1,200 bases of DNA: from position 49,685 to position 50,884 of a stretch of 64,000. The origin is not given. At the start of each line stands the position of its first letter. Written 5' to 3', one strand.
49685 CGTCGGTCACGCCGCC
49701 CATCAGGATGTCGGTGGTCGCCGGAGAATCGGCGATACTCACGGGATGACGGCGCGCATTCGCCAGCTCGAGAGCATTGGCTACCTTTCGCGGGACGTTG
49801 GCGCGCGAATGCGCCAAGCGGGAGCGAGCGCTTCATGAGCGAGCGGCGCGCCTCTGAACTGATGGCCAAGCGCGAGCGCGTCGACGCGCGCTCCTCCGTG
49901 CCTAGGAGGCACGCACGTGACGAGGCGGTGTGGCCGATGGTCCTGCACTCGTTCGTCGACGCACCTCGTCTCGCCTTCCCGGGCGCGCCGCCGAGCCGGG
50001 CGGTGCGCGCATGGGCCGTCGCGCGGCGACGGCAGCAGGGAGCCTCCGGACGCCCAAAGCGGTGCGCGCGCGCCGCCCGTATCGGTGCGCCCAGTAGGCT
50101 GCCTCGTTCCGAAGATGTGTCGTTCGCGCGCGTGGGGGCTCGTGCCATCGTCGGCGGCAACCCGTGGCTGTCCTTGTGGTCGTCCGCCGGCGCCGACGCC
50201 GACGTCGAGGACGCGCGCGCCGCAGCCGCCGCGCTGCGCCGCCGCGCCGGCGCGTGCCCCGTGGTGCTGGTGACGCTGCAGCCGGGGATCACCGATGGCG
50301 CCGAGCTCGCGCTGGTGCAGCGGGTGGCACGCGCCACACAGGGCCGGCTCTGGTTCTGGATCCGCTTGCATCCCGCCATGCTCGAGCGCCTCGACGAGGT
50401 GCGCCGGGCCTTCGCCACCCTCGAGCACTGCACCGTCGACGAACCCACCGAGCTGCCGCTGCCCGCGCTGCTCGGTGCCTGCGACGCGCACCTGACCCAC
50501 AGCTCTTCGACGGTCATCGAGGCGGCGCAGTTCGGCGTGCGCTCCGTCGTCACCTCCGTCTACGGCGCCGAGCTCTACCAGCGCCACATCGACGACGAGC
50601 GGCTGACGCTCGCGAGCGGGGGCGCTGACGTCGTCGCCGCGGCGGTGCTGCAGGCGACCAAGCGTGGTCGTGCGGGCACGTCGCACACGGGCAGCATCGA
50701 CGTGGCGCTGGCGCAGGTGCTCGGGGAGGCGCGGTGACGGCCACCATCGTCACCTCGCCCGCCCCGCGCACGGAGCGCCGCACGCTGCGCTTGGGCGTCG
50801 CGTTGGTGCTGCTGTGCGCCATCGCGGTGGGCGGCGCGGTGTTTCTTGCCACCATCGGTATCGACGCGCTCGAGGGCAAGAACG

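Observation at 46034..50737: Paralogous orphan GT-B-like proteins inside and outside the island (shared R-x-HP-x-E core)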

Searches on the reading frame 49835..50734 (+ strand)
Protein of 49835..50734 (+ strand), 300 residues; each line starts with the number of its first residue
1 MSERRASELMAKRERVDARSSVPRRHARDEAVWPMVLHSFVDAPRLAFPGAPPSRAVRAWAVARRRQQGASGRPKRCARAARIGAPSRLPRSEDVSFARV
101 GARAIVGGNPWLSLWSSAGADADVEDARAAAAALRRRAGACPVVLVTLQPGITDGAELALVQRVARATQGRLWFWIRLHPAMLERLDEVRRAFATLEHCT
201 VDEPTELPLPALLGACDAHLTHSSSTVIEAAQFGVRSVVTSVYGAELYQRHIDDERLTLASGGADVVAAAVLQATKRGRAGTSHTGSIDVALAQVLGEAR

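Call 10: find_homologous_proteins(query=window:49835-50734:+)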
Query window:49835-50734:+ (300 aa): 89 proteins with E <= 0.001 among 8000 candidates.
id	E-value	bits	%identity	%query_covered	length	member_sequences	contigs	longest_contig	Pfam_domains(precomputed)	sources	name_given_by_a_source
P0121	1.3e-187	640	100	100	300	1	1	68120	-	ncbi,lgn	-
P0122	1.5e-49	187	50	66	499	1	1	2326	-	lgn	-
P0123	7.0e-42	162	55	55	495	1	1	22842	-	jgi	jgi:hypothetical protein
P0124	2.5e-41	160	56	51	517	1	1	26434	-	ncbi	-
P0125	1.0e-40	158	47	65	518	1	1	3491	-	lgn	-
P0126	1.1e-40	158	48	65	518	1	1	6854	-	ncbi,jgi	jgi:hypothetical protein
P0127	1.4e-39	154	55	48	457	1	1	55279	-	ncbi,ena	-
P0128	1.7e-39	154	45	67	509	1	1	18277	-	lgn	-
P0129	2.4e-39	153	47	64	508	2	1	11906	-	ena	-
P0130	7.1e-39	152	49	55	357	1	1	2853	-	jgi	-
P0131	1.5e-38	151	54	50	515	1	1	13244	-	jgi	jgi:hypothetical protein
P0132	1.6e-38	151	44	66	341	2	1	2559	-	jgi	-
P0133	4.1e-38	149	54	50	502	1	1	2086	-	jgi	jgi:hypothetical protein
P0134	4.3e-38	149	51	55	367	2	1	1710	-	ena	-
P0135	4.6e-38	149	44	66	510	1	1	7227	-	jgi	jgi:hypothetical protein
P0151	1.1e-34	138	42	65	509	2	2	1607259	-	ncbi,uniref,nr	ncbi:hypothetical protein GCM10011487_40200 [Steroidobacter agaridevorans]|uniref:Uncharacterized pr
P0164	6.6e-30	122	42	57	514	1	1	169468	-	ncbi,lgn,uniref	ncbi:hypothetical protein [Limnobacter sp.]|uniref:hypothetical protein n=1 Tax=Limnobacter sp. TaxI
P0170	5.8e-24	103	37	58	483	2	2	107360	-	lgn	-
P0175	2.6e-22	98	41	56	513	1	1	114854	-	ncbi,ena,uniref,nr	ncbi:hypothetical protein [Geobacter sp.]|uniref:hypothetical protein n=1 Tax=Geobacter sp. TaxID=46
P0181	5.1e-20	90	36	65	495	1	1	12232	-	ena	-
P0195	9.5e-16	76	32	55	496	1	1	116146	-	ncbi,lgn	ncbi:MAG: hypothetical protein ABFD08_02255 [Syntrophomonas sp.]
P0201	1.2e-14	72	33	65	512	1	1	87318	-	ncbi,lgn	-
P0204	3.0e-13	68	43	45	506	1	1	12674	-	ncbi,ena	-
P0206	3.6e-10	58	28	58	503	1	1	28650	-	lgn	-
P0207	4.3e-9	54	32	54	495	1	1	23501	-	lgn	-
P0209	3.2e-7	48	29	49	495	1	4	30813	-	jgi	jgi:hypothetical protein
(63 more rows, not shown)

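Call 16: search_solved_structures(query=A2, max_evalue=10, show_alignments=3)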
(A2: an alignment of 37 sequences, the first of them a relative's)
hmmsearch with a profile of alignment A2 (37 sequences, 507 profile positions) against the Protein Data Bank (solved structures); distinct sequences matched with E-value up to 10: 0.

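Call 18: search_protein_families(library=pfam, alignment_id=A2, max_evalue=1)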
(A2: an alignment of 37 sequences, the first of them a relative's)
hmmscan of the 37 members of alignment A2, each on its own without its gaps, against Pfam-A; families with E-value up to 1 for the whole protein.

A. member 1, P0123 (495 aa): 0 families

B. families by the number of members that match (of 37 scanned): 22 families
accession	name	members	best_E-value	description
PF20471.4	DUF6716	21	9.1e-05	Putative glycosyltransferase (DUF6716)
PF02350.25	Epimerase_2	13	0.00036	UDP-N-acetylglucosamine 2-epimerase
PF13692.12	Glyco_trans_1_4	3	0.0065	Glycosyl transferases group 1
PF05159.20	Capsule_synth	3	0.0087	Capsule polysaccharide biosynthesis protein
PF13439.12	Glyco_transf_4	2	0.015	Glycosyltransferase Family 4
PF06722.18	EryCIII-like_C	2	0.15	Erythromycin biosynthesis protein CIII-like, C-terminal domain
PF13559.11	DUF4129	1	0.00039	Domain of unknown function (DUF4129)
PF14258.12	DUF4350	1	0.011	Domain of unknown function (DUF4350)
PF05957.18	DUF883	1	0.017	DUF883 N-terminal domain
PF12680.13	SnoaL_2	1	0.018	SnoaL-like domain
PF13579.12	Glyco_trans_4_4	1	0.02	Glycosyl transferase 4-like domain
PF14289.11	DUF4369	1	0.084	Domain of unknown function (DUF4369)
PF24367.1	DUF7523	1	0.092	Family of unknown function (DUF7523)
PF02037.33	SAP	1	0.12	SAP domain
PF08780.16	NTase_sub_bind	1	0.15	Nucleotidyltransferase substrate binding protein like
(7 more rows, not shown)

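Call 23: find_encoding_contigs(protein=P0151, flank=10000, max_places=1)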
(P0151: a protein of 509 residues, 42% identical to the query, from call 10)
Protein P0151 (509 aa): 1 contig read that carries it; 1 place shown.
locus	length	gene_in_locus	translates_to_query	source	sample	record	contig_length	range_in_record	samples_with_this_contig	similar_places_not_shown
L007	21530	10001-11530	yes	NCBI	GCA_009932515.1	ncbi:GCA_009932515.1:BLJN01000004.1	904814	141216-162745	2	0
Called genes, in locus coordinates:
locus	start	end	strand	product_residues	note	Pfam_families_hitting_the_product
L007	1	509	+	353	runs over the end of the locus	PF01408:GFO_IDH_MocA, PF03447:NAD_binding_3 (faint), PF22725:GFO_IDH_MocA_C3, PF02894:GFO_IDH_MocA_C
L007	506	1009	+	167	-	PF25084:LbH_EIF2B (faint), PF25087:GMPPB_C (faint), PF00132:Hexapep (weak), PF14602:Hexapep_2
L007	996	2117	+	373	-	PF00155:Aminotran_1_2, PF01041:DegT_DnrJ_EryC1, PF01212:Beta_elim_lyase (weak)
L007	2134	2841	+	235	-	PF02348:CTP_transf_3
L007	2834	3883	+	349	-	PF03102:NeuB, PF08666:SAF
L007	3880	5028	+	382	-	PF02350:Epimerase_2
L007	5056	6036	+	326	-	PF01209:Ubie_methyltran (weak), PF13489:Methyltransf_23, PF08241:Methyltransf_11, PF08242:Methyltransf_12, PF13649:Methyltransf_25, PF13847:Methyltransf_31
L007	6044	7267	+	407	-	-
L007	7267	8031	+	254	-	PF00977:His_biosynth, PF05690:ThiG (faint), PF02581:TMP-TENI (faint), PF03060:NMO (faint), PF01207:Dus (faint)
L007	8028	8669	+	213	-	PF00117:GATase, PF07685:GATase_3 (weak)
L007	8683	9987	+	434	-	PF01943:Polysacc_synt, PF13440:Polysacc_synt_3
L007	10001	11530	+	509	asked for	-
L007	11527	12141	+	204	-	PF00117:GATase, PF07722:Peptidase_C26 (faint)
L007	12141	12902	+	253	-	PF00977:His_biosynth, PF01207:Dus (faint)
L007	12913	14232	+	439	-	-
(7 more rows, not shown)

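Call 39: list_cluster_members(proteins=[P0121, P0001, P0002, P0122, P0124])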
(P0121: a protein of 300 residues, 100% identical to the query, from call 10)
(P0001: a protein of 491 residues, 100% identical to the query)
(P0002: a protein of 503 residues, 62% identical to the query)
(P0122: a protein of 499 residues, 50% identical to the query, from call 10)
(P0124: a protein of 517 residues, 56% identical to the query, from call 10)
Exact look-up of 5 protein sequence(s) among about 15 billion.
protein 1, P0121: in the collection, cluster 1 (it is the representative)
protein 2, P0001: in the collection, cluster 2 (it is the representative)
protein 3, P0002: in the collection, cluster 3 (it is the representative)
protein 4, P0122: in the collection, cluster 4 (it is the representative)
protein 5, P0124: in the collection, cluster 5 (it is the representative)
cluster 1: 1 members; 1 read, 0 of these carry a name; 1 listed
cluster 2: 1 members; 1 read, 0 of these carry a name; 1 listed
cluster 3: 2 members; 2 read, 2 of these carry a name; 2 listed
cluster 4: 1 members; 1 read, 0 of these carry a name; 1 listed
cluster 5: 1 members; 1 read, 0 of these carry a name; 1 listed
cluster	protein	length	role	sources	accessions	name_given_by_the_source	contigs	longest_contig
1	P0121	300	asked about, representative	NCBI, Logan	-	-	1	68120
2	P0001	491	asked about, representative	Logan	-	-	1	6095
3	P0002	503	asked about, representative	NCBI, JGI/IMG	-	hypothetical protein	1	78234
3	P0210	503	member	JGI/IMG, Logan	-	hypothetical protein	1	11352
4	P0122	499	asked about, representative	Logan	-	-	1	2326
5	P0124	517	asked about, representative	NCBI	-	-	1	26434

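Call 40: find_encoding_contigs(protein=P0121, flank=10000, max_places=6)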
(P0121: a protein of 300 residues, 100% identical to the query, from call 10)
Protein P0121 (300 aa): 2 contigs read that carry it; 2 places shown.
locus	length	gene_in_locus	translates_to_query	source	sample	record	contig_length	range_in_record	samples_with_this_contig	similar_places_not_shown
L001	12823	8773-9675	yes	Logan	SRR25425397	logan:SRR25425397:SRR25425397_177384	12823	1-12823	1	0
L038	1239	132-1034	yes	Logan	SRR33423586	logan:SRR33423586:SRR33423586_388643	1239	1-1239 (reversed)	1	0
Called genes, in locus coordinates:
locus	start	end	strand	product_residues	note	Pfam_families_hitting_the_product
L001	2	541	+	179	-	?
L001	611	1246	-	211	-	PF03050:DDE_Tnp_IS66 (weak)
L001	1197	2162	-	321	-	-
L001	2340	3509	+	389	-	-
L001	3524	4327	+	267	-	PF00977:His_biosynth, PF05690:ThiG (faint), PF01180:DHO_dh (faint), PF00478:IMPDH (weak), PF03060:NMO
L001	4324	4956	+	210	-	PF00117:GATase, PF07685:GATase_3 (weak)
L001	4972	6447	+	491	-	-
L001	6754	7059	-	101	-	-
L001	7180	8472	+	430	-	PF01943:Polysacc_synt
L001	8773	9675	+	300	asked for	-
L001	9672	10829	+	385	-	-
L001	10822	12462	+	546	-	-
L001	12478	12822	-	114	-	?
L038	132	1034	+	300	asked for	-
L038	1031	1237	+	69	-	?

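Call 42: find_encoding_contigs(protein=P0124, flank=10000, max_places=1)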
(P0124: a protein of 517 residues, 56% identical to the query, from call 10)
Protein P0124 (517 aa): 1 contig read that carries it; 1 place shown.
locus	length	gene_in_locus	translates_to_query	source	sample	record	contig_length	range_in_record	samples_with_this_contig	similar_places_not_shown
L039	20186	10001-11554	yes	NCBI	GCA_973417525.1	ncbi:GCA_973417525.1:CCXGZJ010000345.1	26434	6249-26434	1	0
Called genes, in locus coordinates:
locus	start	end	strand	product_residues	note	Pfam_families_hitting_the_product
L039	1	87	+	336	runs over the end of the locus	PF00106:adh_short, PF01073:3Beta_HSD, PF01370:Epimerase, PF02719:Polysacc_synt_2, PF04321:RmlD_sub_bind, PF05368:NmrA, PF07993:NAD_binding_4, PF16363:GDP_Man_Dehyd, +1 more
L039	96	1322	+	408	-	PF01041:DegT_DnrJ_EryC1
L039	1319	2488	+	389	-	PF02350:Epimerase_2, PF13579:Glyco_trans_4_4 (weak)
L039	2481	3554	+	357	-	PF03102:NeuB, PF08666:SAF (weak)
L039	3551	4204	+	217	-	PF17836:PglD_N, PF25087:GMPPB_C (faint), PF25084:LbH_EIF2B (faint), PF00132:Hexapep (weak)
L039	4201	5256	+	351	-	PF00571:CBS (weak), PF00483:NTP_transferase, PF12804:NTP_transf_3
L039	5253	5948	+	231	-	PF02348:CTP_transf_3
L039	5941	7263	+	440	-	-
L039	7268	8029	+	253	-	PF00977:His_biosynth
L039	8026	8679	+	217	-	PF00117:GATase, PF07685:GATase_3 (weak)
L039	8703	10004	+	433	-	PF01943:Polysacc_synt, PF13440:Polysacc_synt_3 (weak)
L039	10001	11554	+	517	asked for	-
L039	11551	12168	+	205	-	PF00117:GATase, PF01174:SNO (faint)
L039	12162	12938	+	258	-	PF00977:His_biosynth, PF01207:Dus (faint)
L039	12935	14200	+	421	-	PF04932:Wzy_C (weak)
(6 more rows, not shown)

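Call 46: search_protein_families(library=ncbifam, alignment_id=A2, max_evalue=1)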
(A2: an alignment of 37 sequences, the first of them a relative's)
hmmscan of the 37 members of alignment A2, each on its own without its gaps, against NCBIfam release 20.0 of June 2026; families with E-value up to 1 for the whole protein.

A. member 1, P0123 (495 aa): 1 family
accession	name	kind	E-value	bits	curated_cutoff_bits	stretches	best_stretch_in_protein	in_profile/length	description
TIGR04396.2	surf_polysacc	subfamily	0.042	13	125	0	360-473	219-327/427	surface carbohydrate biosynthesis protein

B. families by the number of members that match (of 37 scanned): 15 families
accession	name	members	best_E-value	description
NF046086.1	BFO_1060_trans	20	8.7e-08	BFO_1060 family glycosyltransferase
TIGR04396.2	surf_polysacc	6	1.9e-05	surface carbohydrate biosynthesis protein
TIGR03568.1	NeuC_NnaA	5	4.3e-05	UDP-N-acetylglucosamine 2-epimerase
NF010042.0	PRK13517.1-2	1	0.039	glutamate--cysteine ligase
NF007341.0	PRK09834.1-3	1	0.042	DNA-binding transcriptional regulator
NF005880.0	PRK07831.1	1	0.054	SDR family oxidoreductase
TIGR03664.1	fut_nucase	1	0.061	futalosine hydrolase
NF004168.0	PRK05634.1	1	0.063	nucleosidase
TIGR04326.1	O_ant_LIC13510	1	0.074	TIGR04326 family surface carbohydrate biosynthesis protein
NF011789.1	PRK15253.1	1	0.08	fimbrial biogenesis chaperone StcB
NF006189.0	PRK08324.1-3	1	0.095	bifunctional rhamnulose-1-phosphate aldolase/short-chain dehydrogenase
NF049925.1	transpos_IS4_4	1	0.12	IS4 family transposase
NF033420.0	T6SS_PAAR_dom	1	0.14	type VI secretion system PAAR protein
NF004995.0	PRK06380.1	1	0.16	metal-dependent hydrolase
TIGR00236.1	wecB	1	0.24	non-hydrolyzing UDP-N-acetylglucosamine 2-epimerase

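Call 65: search_protein_families(library=ncbifam, proteins=[P0195, P0201, P0204, P0206, P0207, P0209, P0175, P0170, P0181, P0164], max_evalue=0.01)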
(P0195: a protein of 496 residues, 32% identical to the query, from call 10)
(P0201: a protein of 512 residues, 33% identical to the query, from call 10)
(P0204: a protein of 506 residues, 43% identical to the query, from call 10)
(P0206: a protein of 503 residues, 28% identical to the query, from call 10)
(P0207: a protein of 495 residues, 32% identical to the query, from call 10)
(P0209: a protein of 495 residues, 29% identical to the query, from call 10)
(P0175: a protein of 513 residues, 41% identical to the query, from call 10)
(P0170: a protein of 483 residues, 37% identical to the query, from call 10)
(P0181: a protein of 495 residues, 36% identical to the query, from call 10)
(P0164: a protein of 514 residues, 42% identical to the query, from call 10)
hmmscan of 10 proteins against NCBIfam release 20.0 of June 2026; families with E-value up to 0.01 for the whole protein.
P0195 (496 aa): 2 families
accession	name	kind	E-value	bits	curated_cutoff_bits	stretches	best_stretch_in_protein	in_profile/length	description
NF046086.1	BFO_1060_trans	domain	6.1e-06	25.6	200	1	355-454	209-308/365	BFO_1060 family glycosyltransferase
TIGR04396.2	surf_polysacc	subfamily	0.0007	18.9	125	1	354-470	211-323/427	surface carbohydrate biosynthesis protein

P0201 (512 aa): 2 families
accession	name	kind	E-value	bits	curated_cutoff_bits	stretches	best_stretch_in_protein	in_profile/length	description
NF046086.1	BFO_1060_trans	domain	8.7e-08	31.7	200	1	367-494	207-330/365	BFO_1060 family glycosyltransferase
TIGR03568.1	NeuC_NnaA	equivalog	4.3e-05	22.5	235.9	1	381-499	235-350/365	UDP-N-acetylglucosamine 2-epimerase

P0204 (506 aa): 0 families

P0206 (503 aa): 1 family
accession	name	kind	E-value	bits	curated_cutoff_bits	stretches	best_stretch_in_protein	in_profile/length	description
NF046086.1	BFO_1060_trans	domain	2.2e-06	27.1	200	1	303-493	165-346/365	BFO_1060 family glycosyltransferase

P0207 (495 aa): 0 families

P0209 (495 aa): 0 families

P0175 (513 aa): 1 family
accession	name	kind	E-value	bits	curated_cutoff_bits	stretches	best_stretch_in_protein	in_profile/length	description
NF046086.1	BFO_1060_trans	domain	9e-06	25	200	1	345-477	196-325/365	BFO_1060 family glycosyltransferase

P0170 (483 aa): 2 families
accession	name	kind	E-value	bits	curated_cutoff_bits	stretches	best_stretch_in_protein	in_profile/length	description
NF046086.1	BFO_1060_trans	domain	0.00081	18.6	200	1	316-432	195-307/365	BFO_1060 family glycosyltransferase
TIGR04396.2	surf_polysacc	subfamily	0.0098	15.1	125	0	348-448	228-322/427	surface carbohydrate biosynthesis protein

P0181 (495 aa): 1 family
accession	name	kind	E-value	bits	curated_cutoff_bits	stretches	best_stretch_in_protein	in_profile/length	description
NF046086.1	BFO_1060_trans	domain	0.00015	21.1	200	1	350-466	212-326/365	BFO_1060 family glycosyltransferase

P0164 (514 aa): 1 family
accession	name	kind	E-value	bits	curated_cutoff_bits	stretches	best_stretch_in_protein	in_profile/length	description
NF046086.1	BFO_1060_trans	domain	8.8e-06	25.1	200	1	322-458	168-297/365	BFO_1060 family glycosyltransferase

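Call 77: predict_structure(alignment_id=A5)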
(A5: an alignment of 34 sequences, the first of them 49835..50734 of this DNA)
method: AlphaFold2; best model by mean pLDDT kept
length: 300 residues; sequences in the alignment: 34
mean_pLDDT: 76.6   pTM: 0.75
mean pLDDT of the five models: 76.6, 75.3, 74.7, 74.6, 73.7
residues with pLDDT >= 90: 155; 70-90: 46; 50-70: 31; < 50: 68
segments of 3 or more residues with pLDDT < 50: 23-44, 50-60, 62-95
pLDDT, mean of each block of 10 residues (from residue 1): 75 78 44 28 48 46 39 28 33 48 69 79 94 98 97 83 97 97 95 97 97 98 95 96 94 97 97 98 78 77
secondary structure, 60 per line:
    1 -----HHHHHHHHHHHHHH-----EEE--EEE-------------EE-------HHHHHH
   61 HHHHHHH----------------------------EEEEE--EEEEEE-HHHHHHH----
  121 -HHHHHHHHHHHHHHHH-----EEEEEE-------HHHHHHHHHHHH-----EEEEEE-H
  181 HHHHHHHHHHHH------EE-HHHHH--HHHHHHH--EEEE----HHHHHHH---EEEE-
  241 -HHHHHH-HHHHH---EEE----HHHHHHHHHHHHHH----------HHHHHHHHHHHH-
elements in order: H6-19 E25-27 E30-32 H55-67 E96-100 E103-108 H110-116 H122-137 E143-148 H156-167 E173-178 H180-192 H202-206 H209-215 E218-221 H226-232 E236-239 H242-247 H249-253 E257-259 H264-277 H288-299

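Call 78: search_protein_representatives(alignment_id=A2)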
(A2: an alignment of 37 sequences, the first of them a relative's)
Query: 37 sequences, 507 profile positions. Proteins with E-value up to 0.001 (for the whole library): 7194; up to 1e-10: 4421; up to 1e-30: 2419. The best 150 are listed.
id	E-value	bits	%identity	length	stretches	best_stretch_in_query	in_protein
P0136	5.3e-191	652.4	-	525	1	2-503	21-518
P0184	1.6e-184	631.0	-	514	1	1-505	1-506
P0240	3.4e-174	597.0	-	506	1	2-490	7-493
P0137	1.5e-171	588.3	-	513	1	2-504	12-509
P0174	2.3e-171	587.6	-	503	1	2-502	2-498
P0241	1.6e-170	584.9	-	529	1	2-498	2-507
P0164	1.2e-167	575.4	-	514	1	2-502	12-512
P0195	4.8e-167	573.4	-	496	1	1-501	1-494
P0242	1.0e-166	572.3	-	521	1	2-500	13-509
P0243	4.1e-166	570.3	-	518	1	2-500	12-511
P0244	1.6e-164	565.1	-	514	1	2-505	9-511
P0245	2.8e-162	557.7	-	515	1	3-496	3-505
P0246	3.7e-162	557.3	-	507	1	7-485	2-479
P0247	2.1e-161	554.8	-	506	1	1-485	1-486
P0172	2.1e-161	554.7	-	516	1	1-485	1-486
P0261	9.8e-154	529.5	-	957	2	2-493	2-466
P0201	6.0e-152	523.6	-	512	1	2-499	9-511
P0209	1.3e-142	492.8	-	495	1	2-498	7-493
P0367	2.5e-125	435.8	-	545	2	167-477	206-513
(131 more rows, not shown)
